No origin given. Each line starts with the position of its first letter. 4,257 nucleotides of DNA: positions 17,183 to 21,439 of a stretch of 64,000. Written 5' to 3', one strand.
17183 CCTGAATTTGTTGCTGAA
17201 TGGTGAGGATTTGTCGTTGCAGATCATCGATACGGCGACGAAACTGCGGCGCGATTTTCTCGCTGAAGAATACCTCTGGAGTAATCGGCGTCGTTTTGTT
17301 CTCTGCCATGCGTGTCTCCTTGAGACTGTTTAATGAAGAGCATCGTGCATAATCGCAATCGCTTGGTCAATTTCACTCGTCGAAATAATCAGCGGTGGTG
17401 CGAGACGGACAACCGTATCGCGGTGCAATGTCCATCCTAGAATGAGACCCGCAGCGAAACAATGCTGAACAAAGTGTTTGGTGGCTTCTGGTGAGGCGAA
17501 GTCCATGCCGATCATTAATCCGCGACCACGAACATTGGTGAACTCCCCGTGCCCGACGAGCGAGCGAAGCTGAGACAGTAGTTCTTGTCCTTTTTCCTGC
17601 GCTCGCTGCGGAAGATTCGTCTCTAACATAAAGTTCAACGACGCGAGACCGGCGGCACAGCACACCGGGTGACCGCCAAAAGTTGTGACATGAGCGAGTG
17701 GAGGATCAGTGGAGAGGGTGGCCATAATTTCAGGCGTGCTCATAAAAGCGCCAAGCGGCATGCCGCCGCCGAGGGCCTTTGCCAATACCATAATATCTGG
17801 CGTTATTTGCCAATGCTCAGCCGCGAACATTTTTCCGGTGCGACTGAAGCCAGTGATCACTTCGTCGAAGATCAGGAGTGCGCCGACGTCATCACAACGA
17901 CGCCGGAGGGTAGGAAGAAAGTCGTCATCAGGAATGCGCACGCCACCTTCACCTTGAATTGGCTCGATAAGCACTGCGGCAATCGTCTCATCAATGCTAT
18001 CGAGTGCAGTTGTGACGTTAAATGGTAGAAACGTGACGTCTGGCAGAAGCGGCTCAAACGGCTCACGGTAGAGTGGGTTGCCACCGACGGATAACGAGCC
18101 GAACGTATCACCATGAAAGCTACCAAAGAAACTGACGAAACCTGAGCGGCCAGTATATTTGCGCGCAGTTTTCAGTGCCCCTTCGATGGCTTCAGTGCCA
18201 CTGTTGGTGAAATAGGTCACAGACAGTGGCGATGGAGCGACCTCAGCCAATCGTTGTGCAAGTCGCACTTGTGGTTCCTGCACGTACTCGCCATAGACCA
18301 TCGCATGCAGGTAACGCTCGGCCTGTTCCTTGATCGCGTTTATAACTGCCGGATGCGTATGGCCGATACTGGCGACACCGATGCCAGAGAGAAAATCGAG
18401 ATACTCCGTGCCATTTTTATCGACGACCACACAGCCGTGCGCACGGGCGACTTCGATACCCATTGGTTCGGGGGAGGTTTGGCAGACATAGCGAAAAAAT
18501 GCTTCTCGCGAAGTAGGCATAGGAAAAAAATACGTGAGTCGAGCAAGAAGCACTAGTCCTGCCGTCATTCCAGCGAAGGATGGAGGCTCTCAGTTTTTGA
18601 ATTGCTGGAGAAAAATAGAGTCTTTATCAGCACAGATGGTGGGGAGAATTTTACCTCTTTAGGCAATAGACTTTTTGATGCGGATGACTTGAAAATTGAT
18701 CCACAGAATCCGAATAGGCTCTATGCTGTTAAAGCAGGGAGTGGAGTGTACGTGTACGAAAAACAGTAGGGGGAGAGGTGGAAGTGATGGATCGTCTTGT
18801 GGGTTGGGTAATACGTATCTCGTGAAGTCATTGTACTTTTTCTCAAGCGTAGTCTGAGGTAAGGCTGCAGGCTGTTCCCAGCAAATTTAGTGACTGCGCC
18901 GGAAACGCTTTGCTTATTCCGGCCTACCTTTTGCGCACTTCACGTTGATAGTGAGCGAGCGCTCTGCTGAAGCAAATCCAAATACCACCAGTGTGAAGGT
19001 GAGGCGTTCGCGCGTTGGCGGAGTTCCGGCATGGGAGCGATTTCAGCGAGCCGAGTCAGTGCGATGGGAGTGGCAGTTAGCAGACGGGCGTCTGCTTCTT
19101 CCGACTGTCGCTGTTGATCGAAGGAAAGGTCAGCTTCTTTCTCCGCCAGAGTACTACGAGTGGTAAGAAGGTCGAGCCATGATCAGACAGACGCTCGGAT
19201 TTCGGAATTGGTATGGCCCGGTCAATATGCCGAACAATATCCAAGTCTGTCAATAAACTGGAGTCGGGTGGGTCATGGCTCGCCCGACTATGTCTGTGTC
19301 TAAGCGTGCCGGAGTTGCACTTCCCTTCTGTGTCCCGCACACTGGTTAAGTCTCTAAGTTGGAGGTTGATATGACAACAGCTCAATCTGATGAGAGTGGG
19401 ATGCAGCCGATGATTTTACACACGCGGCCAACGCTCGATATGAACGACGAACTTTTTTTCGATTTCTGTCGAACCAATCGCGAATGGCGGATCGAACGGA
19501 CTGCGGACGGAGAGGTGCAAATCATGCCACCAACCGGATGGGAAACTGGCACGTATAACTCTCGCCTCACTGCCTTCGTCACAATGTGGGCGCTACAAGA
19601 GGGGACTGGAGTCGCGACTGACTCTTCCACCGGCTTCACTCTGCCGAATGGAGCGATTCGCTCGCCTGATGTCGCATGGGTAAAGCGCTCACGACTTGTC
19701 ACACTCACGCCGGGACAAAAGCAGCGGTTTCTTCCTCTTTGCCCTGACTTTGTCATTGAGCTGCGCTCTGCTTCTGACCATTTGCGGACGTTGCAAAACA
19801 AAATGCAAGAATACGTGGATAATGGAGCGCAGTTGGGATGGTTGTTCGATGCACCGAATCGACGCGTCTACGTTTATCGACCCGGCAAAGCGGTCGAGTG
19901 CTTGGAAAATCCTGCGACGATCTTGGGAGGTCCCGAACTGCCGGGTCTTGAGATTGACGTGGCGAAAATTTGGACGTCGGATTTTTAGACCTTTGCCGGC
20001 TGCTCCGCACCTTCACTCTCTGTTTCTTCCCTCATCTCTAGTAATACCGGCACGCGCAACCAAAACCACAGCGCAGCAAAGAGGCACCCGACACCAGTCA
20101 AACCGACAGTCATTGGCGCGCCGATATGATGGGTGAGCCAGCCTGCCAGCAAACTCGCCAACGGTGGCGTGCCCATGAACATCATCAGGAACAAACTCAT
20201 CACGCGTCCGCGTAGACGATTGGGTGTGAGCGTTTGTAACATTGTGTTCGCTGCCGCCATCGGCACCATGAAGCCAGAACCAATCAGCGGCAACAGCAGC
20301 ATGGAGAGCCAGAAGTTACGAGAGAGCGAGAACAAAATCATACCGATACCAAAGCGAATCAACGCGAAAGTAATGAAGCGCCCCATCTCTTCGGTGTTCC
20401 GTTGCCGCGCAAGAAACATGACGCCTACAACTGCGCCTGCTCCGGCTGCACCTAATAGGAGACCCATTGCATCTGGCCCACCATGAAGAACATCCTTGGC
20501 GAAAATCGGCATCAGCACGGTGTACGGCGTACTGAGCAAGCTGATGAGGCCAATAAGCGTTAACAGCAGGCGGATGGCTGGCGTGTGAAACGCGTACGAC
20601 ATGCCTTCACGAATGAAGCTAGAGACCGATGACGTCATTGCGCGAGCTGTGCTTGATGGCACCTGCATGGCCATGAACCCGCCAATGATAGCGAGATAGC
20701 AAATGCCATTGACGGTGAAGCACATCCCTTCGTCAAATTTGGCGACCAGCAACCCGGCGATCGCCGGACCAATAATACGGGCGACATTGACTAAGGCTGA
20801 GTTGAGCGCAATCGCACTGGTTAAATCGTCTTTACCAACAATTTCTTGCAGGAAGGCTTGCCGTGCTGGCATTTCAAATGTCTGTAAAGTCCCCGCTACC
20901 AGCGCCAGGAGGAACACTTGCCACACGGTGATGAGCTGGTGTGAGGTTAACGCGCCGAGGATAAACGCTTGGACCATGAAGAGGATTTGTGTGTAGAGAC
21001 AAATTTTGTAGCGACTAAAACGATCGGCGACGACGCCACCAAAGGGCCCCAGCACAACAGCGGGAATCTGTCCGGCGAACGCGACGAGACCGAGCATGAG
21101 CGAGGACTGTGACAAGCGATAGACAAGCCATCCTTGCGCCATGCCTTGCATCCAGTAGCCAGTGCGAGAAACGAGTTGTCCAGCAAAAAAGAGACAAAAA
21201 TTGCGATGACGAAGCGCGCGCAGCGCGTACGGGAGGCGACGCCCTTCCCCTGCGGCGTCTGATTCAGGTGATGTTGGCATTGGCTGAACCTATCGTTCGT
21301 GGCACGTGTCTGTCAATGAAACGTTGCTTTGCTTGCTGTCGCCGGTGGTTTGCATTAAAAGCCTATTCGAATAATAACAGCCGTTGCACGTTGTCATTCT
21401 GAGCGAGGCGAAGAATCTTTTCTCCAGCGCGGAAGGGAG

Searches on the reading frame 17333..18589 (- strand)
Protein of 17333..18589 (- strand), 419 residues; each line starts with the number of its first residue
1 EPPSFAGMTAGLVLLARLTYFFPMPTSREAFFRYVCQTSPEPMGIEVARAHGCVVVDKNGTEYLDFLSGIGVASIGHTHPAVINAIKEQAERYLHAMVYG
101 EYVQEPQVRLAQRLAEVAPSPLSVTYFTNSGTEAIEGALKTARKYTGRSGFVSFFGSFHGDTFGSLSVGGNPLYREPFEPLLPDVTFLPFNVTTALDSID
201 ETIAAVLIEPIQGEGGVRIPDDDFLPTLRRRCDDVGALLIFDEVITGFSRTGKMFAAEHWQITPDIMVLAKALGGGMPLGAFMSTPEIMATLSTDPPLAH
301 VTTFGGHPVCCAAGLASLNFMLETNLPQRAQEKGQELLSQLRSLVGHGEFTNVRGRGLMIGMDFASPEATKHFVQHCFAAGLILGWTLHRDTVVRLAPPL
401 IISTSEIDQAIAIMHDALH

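Call 53: search_protein_families(library=ncbifam, proteins=[window:17333-18589:-], max_evalue=0.00001)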
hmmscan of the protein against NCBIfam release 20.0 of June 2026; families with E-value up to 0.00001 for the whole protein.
window:17333-18589:- (419 aa): 69 families (the best 25 are shown)
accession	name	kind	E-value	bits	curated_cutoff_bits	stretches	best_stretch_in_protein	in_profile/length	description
TIGR00707.1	argD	subfamily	2.6e-113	378.7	410.05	1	44-418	10-380/381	acetylornithine/succinylornithine family transaminase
NF005993.0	PRK08117.1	subfamily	1.6e-110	369.7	574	2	201-418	206-427/433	aspartate aminotransferase family protein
NF002874.0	PRK03244.1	equivalog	1.8e-110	369.4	457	1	45-418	27-392/399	acetylornithine transaminase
NF004426.0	PRK05769.1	equivalog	1.5e-108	363.4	552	2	201-418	220-437/441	acetyl ornithine aminotransferase family protein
NF008570.0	PRK11522.1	equivalog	5.9e-106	354.8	612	1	49-418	74-454/464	putrescine aminotransferase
NF002325.0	PRK01278.1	subfamily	1.3e-98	330.2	372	1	43-418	13-386/395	acetylornithine transaminase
NF002797.0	PRK02936.1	equivalog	4.4e-97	325.2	496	1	44-418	12-377/385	acetylornithine transaminase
NF053554.1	prodigi_MAP_PigE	equivalog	1.2e-94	318.3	850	1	48-366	405-729/837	prodigiosin MAP biosynthesis aminotransferase PigE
NF042418.1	LysJ_Th_th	equivalog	1.6e-92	310.4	700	1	47-416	22-383/386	[LysW]-aminoadipate semialdehyde transaminase LysJ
TIGR03372.1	putres_am_tran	equivalog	1.5e-89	300.9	658.65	1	50-417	63-441/442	putrescine aminotransferase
NF003468.0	PRK05093.1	subfamily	9.8e-89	297.8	522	1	41-418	21-399/405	acetylornithine/succinyldiaminopimelate transaminase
TIGR03246.1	arg_catab_astC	subfamily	2.5e-87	293.4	609.95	1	41-417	15-392/397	acetylornithine/succinylornithine family transaminase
NF045491.1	LysJ_Sulfobales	equivalog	2.8e-87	293.1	700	1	44-415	11-374/386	[LysW]-aminoadipate semialdehyde/glutamate semialdehyde transaminase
NF006228.0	PRK08360.1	equivalog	3.7e-86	289.5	608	2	201-418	203-424/443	aspartate aminotransferase family protein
TIGR00508.1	bioA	equivalog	9.8e-85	284.6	405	1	41-418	11-418/419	adenosylmethionine--8-amino-7-oxononanoate transaminase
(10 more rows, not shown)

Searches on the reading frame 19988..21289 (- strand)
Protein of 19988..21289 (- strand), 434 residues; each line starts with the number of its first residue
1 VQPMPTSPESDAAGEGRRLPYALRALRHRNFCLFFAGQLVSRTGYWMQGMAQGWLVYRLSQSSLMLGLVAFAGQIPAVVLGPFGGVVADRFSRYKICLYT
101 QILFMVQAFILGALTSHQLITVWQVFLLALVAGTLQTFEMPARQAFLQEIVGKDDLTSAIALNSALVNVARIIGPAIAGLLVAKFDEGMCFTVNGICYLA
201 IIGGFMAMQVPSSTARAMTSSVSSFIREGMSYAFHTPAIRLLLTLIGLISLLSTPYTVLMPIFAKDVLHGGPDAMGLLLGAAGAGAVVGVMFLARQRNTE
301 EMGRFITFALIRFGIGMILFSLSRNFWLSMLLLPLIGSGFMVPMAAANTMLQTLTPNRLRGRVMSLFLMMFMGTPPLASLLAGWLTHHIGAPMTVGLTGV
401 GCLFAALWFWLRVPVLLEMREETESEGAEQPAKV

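Call 53: search_protein_families(library=ncbifam, proteins=[window:19988-21289:-], max_evalue=0.00001)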
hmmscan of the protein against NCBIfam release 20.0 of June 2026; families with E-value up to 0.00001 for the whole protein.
window:19988-21289:- (434 aa): 11 families
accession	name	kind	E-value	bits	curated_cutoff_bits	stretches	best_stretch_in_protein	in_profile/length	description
TIGR00900.1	2A0121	subfamily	9.9e-56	189.6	319.6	1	31-390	1-364/364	H+ Antiporter protein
NF007792.0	PRK10489.1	equivalog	2.9e-39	135.3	324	1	27-428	15-414/419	enterobactin transporter EntS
NF052575.1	MFS_efflux_Tap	equivalog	5.3e-21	75.1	625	1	33-394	8-376/401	multidrug efflux MFS transporter Tap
NF012178.0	tet_MFS_V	exception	4e-20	72.3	640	1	26-391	5-376/409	tetracycline efflux MFS transporter Tet(V)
NF000246.1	macrolide_MefC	exception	1.8e-16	60.2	870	1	30-402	9-385/407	macrolide efflux MFS transporter Mef(C)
NF000245.1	macrolide_MefA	exception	4.1e-16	59.1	675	1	29-402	9-386/405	macrolide efflux MFS transporter Mef(A)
TIGR00880.1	2_A_01_02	superfamily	6.5e-13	49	131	1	78-200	12-129/141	multidrug resistance protein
NF006386.0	PRK08633.1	equivalog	7.6e-13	47.1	1221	1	59-416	42-413/1147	acyl-[ACP]--phospholipid O-acyltransferase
NF000154.1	macrolide_MefEN2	exception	4.3e-11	42.8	800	1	36-366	13-345/401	macrolide efflux MFS transporter Mef(En2)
NF000051.1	macrolide_MefB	exception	1.9e-10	40.3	800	1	29-405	9-388/409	macrolide efflux MFS transporter Mef(B)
TIGR00895.1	2A0115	subfamily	2.4e-06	26.7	418.55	0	55-215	43-197/398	aromatic acid/H+ symport family MFS transporter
